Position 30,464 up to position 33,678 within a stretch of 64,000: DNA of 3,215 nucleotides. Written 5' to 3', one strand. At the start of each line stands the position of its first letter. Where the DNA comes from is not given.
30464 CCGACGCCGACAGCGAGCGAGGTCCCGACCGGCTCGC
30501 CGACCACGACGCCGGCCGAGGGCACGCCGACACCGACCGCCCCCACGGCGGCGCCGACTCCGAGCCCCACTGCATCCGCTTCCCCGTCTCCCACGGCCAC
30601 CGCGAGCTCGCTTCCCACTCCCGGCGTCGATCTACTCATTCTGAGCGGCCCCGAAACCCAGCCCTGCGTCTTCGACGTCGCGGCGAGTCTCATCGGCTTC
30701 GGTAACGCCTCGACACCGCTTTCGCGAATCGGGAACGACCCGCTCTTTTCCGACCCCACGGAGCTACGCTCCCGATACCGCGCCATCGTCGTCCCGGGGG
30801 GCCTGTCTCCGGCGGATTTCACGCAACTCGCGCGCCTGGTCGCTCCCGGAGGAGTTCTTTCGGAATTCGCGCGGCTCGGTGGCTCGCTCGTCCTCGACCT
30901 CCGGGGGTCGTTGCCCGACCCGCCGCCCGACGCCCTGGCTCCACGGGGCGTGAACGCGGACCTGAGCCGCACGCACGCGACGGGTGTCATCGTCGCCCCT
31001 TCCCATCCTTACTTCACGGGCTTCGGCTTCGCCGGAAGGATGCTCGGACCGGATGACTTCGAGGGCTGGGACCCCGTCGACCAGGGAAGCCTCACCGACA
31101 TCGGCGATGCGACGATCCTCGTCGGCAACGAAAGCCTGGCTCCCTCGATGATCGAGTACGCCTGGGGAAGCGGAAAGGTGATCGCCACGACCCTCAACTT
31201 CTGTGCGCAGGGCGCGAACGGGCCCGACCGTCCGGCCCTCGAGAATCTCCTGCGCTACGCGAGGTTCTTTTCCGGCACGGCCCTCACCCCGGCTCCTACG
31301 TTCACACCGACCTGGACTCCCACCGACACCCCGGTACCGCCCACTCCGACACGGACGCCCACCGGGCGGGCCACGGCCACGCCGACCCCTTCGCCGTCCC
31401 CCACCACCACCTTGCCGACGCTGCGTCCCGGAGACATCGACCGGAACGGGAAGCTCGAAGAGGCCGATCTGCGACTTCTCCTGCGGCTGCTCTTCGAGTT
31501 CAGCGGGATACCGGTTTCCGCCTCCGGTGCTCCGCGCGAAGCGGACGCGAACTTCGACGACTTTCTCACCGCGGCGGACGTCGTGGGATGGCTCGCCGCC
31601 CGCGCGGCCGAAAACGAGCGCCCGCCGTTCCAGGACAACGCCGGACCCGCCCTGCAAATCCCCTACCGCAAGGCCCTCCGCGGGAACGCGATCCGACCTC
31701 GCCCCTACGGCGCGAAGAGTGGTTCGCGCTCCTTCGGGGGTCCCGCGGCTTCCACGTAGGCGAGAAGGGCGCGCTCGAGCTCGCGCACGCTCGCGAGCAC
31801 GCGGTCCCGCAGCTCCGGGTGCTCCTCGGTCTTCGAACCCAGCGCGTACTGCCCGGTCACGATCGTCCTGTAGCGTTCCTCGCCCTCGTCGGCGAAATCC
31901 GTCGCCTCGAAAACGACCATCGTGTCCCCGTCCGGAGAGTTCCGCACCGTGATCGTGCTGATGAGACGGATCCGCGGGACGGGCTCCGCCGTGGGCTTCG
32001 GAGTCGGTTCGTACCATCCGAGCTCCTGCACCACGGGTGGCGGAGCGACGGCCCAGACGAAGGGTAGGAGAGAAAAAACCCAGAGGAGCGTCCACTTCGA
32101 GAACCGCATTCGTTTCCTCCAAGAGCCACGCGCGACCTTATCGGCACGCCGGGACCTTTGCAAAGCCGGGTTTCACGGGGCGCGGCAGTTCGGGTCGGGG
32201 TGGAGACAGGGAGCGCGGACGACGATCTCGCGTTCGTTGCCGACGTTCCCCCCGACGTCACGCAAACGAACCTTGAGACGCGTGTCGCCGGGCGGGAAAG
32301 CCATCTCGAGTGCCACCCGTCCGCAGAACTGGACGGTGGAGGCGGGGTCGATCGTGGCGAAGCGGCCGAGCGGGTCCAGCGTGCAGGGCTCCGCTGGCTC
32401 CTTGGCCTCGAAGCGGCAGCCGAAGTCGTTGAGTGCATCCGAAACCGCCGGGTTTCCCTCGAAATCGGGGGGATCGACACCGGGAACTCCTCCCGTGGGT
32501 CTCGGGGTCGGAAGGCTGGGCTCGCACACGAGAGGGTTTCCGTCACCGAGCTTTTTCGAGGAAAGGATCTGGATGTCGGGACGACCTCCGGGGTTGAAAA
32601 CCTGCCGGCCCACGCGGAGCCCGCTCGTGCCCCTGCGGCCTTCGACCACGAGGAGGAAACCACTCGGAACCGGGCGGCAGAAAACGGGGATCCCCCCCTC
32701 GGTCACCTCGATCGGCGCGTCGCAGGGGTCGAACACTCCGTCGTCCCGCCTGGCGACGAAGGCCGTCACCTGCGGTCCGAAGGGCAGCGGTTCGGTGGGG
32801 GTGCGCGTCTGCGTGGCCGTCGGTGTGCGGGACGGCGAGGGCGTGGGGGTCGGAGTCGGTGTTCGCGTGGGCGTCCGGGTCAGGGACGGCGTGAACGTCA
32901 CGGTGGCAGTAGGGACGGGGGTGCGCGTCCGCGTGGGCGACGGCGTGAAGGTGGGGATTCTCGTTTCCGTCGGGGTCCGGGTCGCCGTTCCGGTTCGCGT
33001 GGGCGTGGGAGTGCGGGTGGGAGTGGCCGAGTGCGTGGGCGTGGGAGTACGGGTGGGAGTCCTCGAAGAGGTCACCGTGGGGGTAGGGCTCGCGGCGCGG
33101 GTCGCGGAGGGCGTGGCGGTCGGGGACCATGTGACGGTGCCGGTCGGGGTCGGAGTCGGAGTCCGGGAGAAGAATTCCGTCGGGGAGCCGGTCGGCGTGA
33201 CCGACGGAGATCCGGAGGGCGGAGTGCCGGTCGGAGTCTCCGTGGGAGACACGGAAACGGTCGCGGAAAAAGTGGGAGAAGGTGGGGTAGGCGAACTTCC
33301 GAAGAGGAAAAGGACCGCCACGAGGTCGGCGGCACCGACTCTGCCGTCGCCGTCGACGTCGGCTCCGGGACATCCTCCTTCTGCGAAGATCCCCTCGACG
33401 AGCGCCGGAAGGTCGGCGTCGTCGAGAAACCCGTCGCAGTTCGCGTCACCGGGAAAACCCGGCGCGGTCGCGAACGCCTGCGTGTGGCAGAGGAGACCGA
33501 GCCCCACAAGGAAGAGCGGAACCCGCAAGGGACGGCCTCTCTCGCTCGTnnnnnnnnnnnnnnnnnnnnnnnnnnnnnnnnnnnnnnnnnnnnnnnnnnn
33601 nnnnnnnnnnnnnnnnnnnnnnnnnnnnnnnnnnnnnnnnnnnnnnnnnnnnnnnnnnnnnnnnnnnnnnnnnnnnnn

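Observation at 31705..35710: Neighbourhood of dockerin-like and PT-linker secreted proteins suggests an undescribed dockerin-based cell-surface assembly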

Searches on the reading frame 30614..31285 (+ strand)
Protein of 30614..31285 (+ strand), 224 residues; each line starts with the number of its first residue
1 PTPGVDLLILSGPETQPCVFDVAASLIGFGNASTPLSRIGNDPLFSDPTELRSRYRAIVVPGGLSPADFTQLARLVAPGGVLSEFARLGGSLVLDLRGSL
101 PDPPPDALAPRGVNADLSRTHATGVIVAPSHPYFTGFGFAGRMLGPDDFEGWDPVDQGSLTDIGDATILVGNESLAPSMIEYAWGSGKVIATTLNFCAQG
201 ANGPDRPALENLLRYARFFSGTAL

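Call 44: search_solved_structures(query=window:30614-31285:+, max_evalue=10)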
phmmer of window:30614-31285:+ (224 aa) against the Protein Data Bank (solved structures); distinct sequences matched with E-value up to 10: 2.
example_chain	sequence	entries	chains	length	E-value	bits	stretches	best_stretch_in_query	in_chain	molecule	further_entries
8zuf_B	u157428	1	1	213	0.075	16.2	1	32-74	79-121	MOW15-22 RBD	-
9c6o_B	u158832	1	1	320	0.14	15.4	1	32-74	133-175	MOW15-22 RBD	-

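Call 55: search_solved_structures(query=A7, max_evalue=10)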
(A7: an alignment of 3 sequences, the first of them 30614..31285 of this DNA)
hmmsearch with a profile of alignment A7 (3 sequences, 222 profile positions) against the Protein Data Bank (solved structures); distinct sequences matched with E-value up to 10: 2.
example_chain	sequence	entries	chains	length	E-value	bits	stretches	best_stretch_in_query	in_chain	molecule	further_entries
8p0q_A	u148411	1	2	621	1.2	11.7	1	120-182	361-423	Adhesin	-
8p0o_A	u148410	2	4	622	1.2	11.7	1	120-182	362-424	Adhesin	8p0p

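Call 61: search_protein_families(library=phrogs, proteins=[window:30614-31285:+], max_evalue=0.1)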
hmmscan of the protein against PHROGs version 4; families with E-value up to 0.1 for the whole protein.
window:30614-31285:+ (224 aa): 0 families

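Call 62: search_protein_families(library=pfam, alignment_id=A7, max_evalue=5)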
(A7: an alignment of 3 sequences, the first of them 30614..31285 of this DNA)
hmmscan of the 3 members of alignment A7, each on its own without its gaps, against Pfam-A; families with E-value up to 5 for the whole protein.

A. member 1, window:30614-31285:+ (224 aa): 0 families

B. families by the number of members that match (of 3 scanned): 0 families

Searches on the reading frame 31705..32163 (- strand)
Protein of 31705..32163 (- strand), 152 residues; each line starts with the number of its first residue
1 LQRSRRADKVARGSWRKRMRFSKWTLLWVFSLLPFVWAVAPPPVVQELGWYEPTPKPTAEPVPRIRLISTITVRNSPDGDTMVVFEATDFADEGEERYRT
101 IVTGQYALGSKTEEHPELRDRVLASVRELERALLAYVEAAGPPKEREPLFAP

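Call 3: search_protein_families(library=pfam, proteins=[window:31705-32163:-], max_evalue=1)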
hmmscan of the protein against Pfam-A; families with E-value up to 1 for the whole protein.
window:31705-32163:- (152 aa): 1 family
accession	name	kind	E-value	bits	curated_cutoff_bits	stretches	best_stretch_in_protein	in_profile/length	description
PF17940.6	TetR_C_31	-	0.0022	18.6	27.4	1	89-145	12-67/107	Tetracyclin repressor-like, C-terminal domain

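Call 4: search_protein_families(library=ncbifam, proteins=[window:31705-32163:-], max_evalue=1)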
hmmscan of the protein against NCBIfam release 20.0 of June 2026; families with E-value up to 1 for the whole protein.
window:31705-32163:- (152 aa): 0 families

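Call 61: search_protein_families(library=phrogs, proteins=[window:31705-32109:-], max_evalue=0.1)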
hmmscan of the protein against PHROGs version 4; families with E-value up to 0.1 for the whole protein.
window:31705-32109:- (134 aa): 0 families

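Call 70: search_solved_structures(query=A10, max_evalue=10)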
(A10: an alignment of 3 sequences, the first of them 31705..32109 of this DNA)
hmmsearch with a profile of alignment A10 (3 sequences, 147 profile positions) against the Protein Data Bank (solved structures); distinct sequences matched with E-value up to 10: 4.
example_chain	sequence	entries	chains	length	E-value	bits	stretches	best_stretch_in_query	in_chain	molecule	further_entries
5hyt_A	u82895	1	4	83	0.53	13.3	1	50-117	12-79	Precursor to Protein Sir22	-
7mny_B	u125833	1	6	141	1.2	12.2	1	51-105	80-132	E3 SUMO-protein ligase RanBP2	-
6z14_JJJ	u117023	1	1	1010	4.5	10.3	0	35-95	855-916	Beta-N-acetylhexosaminidase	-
6yxz_JJJ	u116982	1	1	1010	4.5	10.3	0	35-95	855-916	Beta-N-acetylhexosaminidase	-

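Call 84: find_related_loci(query=A10, collection=metagenome_contigs, flank=8000)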
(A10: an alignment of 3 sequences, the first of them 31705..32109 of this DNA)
Query A10 (134 aa) in metagenome_contigs; peptide patterns used: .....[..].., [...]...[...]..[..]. (x = any residue, [..] = any of these).
600 stretches matched a pattern (row limit reached: there are more); 2 encode a relative of the query (tblastn E <= 1e-3); 2 distinct loci.
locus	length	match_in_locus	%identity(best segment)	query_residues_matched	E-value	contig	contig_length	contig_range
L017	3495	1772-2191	46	1-133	1e-34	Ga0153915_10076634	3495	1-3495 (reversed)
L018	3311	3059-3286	46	21-96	7e-22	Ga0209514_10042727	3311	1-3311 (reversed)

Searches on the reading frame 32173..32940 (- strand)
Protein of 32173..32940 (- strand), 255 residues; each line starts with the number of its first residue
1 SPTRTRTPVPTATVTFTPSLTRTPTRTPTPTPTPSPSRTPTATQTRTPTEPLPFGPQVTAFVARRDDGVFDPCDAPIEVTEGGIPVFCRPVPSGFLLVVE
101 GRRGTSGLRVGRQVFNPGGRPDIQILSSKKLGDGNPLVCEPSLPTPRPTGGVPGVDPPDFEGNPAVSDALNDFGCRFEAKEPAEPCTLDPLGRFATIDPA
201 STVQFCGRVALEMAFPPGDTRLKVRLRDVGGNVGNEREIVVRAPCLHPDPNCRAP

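Call 16: find_homologous_proteins(query=window:32176-32793:-, max_evalue=0.001)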
Query seq(206 aa) (206 aa): 77 proteins with E <= 0.001 among 373 candidates.
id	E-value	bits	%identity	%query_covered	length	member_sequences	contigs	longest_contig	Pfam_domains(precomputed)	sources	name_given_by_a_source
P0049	3.3e-46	176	48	94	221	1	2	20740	-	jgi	jgi:hypothetical protein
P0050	5.3e-45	172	51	93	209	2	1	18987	-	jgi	-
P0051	3.7e-39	153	47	94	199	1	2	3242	-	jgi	-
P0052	1.2e-36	144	52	72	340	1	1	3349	-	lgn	-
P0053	4.1e-36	143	43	96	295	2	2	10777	-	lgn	-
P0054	2.6e-35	140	51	71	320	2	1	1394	-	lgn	-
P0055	3.9e-35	140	44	94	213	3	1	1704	-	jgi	jgi:hypothetical protein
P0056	4.2e-35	139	44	87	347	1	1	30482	-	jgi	-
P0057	4.6e-35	139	45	91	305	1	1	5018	-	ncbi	-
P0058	5.6e-35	139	45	93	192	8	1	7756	-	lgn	-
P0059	9.3e-35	138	46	82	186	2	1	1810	-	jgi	jgi:hypothetical protein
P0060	1.0e-34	138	42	94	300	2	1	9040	-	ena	-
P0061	1.1e-34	138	51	71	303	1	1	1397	-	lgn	-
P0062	1.9e-34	137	47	79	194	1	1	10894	-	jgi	-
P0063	6.5e-34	136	45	92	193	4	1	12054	-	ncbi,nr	ncbi:hypothetical protein HRbin30_02732 [bacterium HR30]|nr:hypothetical protein HRbin30_02732 [bact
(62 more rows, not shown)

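Call 61: search_protein_families(library=phrogs, proteins=[window:32173-32940:-], max_evalue=0.1)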
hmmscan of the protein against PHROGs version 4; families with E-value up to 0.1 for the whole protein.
window:32173-32940:- (255 aa): 1 family
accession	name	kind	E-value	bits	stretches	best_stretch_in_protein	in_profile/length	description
phrog_15511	-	unknown function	5.9e-11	43.1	1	2-63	226-286/511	-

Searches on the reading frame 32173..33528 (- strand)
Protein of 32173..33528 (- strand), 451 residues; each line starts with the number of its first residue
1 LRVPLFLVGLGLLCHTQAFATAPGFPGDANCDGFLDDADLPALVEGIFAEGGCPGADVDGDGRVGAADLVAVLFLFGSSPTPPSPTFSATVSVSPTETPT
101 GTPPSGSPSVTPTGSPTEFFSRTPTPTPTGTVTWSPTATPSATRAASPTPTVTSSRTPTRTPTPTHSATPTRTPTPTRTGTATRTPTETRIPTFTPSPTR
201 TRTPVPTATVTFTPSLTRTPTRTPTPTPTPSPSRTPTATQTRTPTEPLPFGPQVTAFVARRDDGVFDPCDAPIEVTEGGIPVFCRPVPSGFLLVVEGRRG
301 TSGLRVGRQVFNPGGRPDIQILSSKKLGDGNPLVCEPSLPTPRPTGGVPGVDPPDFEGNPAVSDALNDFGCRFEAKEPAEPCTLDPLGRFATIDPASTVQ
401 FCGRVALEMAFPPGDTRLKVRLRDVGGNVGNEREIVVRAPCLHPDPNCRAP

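Call 3: search_protein_families(library=pfam, proteins=[window:32173-33528:-], max_evalue=1)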
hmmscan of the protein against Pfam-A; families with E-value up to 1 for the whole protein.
window:32173-33528:- (451 aa): 4 families
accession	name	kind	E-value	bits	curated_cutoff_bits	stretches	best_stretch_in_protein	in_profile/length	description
PF13499.12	EF-hand_7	-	0.095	13.5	30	0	28-52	12-34/67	EF-hand domain pair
PF00036.39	EF-hand_1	-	0.22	11.6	25.4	0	56-73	9-26/29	EF hand domain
PF13405.12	EF-hand_6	-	0.24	11.7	25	0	57-74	10-27/30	EF-hand domain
PF00404.24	Dockerin_1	-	0.57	10.9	22.9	0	27-71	2-51/57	Dockerin type I domain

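Call 4: search_protein_families(library=ncbifam, proteins=[window:32173-33528:-], max_evalue=1)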
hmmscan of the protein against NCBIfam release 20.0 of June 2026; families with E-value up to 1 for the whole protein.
window:32173-33528:- (451 aa): 1 family
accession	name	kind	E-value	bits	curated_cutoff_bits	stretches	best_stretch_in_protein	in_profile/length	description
NF033763.1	exchanger_TraB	exception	0.016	13.2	700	1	23-68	318-363/522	outer membrane exchange protein TraB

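Call 7: find_encoding_contigs(protein=window:32173-33528:-, flank=10000, max_places=6)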
Protein window:32173-33528:- (451 aa): 1 contig read that carries it; 1 place shown.
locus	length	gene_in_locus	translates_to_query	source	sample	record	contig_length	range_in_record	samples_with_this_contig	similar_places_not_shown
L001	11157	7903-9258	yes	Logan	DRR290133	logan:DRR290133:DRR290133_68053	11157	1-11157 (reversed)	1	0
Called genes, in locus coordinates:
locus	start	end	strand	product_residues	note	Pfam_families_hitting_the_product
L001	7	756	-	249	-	PF00072:Response_reg, PF04397:LytTR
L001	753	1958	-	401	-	PF06580:His_kinase, PF02518:HATPase_c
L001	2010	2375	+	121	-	-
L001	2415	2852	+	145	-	-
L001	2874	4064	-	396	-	-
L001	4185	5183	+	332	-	PF00586:AIRS, PF02769:AIRS_C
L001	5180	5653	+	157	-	-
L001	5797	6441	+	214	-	PF00691:OmpA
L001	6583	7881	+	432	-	-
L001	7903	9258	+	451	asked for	-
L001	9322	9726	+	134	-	-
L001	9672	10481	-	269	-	-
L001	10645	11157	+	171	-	?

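Call 31: search_solved_structures(query=A4, max_evalue=1)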
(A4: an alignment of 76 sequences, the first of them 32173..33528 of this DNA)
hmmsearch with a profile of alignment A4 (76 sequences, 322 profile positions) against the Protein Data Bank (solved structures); distinct sequences matched with E-value up to 1: 5.
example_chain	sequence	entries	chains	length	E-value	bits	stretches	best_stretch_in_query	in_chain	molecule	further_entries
8x8h_A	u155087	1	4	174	0.025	17.3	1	29-100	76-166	Pectate disaccharide-lyase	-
6e5d_A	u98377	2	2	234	0.07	15.8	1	64-172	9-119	Lipid binding protein LpqN | Probable conserved lipoprotein LpqN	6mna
6e5f_A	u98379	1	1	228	0.073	15.8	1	64-172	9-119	Lipid binding protein LpqN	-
6e8a_A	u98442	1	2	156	0.71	12.5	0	124-181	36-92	DUF1795 domain-containing protein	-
13cz_A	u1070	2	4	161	0.73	12.5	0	124-181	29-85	Inner membrane lipoprotein DcrB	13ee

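Call 41: predict_structure(alignment_id=A4)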
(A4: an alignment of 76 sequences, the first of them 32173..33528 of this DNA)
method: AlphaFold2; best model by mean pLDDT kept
length: 451 residues; sequences in the alignment: 76
mean_pLDDT: 71.2   pTM: 0.56
mean pLDDT of the five models: 71.2, 70.1, 69.7, 68.7, 67.6
residues with pLDDT >= 90: 169; 70-90: 69; 50-70: 95; < 50: 118
segments of 3 or more residues with pLDDT < 50: 1-18, 79-102, 117-125, 127-135, 150-155, 164-167, 174-182, 186-193, 197-200, 216-218, 237-242
pLDDT, mean of each block of 10 residues (from residue 1): 37 38 69 83 79 76 80 63 33 32 51 44 41 48 51 48 51 46 46 48 57 53 60 49 71 97 89 96 91 98 98 97 96 84 81 96 97 97 96 98 93 96 98 96 60 47
secondary structure, 60 per line:
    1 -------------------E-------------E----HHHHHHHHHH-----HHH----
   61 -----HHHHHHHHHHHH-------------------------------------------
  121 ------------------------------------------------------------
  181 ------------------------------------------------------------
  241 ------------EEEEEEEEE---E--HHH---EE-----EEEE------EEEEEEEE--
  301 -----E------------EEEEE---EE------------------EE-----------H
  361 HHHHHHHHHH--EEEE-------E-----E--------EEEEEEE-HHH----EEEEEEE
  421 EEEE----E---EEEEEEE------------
elements in order: H39-48 H66-77 E253-261 E281-284 E291-298 E319-323 H360-370 E373-376 E399-405 E414-424 E433-439

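Call 48: search_protein_families(library=pfam, proteins=[L001:5180-5653:+, L001:7-756:-], max_evalue=0.01)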
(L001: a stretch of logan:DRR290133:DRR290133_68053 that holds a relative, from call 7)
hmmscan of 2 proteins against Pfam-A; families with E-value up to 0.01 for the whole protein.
L001:5180-5653:+ (157 aa): 2 families
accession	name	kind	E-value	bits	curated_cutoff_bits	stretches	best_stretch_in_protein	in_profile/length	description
PF01243.27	PNPOx_N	-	7.6e-05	23.5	28.1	1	26-130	3-98/120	Pyridoxamine 5'-phosphate oxidase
PF10012.15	DUF2255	-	0.00026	21.7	29.8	1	31-119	4-92/115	Uncharacterized protein conserved in bacteria (DUF2255)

L001:7-756:- (249 aa): 3 families
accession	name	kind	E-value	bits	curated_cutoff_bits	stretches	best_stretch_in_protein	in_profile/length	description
PF00072.30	Response_reg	-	2.2e-26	92.6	30.2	1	5-111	2-111/111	Response regulator receiver domain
PF04397.21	LytTR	-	8.7e-21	74.4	22.6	1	151-247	2-97/98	LytTr DNA-binding domain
PF02310.24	B12-binding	-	0.0052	17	32.1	0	17-73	20-78/121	B12 binding domain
